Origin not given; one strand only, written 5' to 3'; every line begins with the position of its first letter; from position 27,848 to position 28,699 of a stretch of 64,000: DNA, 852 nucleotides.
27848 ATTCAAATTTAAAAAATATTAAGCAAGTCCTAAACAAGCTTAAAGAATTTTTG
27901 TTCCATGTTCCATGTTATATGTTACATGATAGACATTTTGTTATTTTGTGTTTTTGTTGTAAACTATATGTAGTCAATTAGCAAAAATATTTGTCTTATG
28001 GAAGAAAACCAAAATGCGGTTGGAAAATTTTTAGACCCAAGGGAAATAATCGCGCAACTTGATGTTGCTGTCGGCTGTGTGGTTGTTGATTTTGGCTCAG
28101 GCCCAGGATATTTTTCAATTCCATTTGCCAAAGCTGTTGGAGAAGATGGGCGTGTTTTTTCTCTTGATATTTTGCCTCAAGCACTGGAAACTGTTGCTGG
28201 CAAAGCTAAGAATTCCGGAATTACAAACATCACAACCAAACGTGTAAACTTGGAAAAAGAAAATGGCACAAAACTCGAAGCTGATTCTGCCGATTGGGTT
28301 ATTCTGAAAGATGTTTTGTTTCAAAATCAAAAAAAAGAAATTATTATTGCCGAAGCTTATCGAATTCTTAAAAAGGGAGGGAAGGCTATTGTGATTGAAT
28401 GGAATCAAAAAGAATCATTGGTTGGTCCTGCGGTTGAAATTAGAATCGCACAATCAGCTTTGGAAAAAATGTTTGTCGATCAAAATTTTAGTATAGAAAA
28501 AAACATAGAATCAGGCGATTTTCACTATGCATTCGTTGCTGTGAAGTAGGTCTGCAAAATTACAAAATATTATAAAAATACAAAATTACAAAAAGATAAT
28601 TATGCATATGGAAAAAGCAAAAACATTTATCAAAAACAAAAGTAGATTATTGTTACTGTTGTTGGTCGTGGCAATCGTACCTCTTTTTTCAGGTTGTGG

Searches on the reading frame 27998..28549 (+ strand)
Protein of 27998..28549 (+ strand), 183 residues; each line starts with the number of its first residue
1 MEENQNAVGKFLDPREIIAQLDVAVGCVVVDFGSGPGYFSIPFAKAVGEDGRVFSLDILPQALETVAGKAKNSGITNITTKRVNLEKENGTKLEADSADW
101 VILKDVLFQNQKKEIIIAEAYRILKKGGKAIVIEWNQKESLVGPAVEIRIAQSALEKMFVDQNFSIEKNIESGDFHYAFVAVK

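Call 81: search_protein_families(library=pfam, proteins=[window:27998-28549:+], max_evalue=0.0001)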
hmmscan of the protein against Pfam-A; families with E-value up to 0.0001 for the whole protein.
window:27998-28549:+ (183 aa): 10 families
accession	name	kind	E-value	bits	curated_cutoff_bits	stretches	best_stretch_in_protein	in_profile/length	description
PF13847.12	Methyltransf_31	-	3.4e-17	62.9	27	1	26-142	4-119/145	Methyltransferase domain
PF13649.12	Methyltransf_25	-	2.3e-12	47.9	27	1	29-128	1-97/97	Methyltransferase domain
PF08241.18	Methyltransf_11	-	1.8e-11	45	21.2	1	30-131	1-94/95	Methyltransferase domain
PF01209.24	Ubie_methyltran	-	4.3e-10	39.8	20.1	1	24-139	46-158/233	ubiE/COQ5 methyltransferase family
PF08242.18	Methyltransf_12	-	1.8e-07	32.3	30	1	30-129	1-97/98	Methyltransferase domain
PF05175.20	MTS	-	5.4e-06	26.6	23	1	20-134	26-140/170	Methyltransferase small domain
PF08704.16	GCD14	-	1e-05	25.8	26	1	17-91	32-106/247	tRNA methyltransferase complex GCD14 subunit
PF01728.25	FtsJ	-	1.1e-05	25.9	24.1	1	19-107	14-100/181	FtsJ-like methyltransferase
PF02475.24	TRM5-TYW2_MTfase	-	1.1e-05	25.9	28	1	15-128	27-131/164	TRM5/TYW2 methyltransferase domain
PF13489.12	Methyltransf_23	-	4.3e-05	23.8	27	1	28-138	25-122/164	Methyltransferase domain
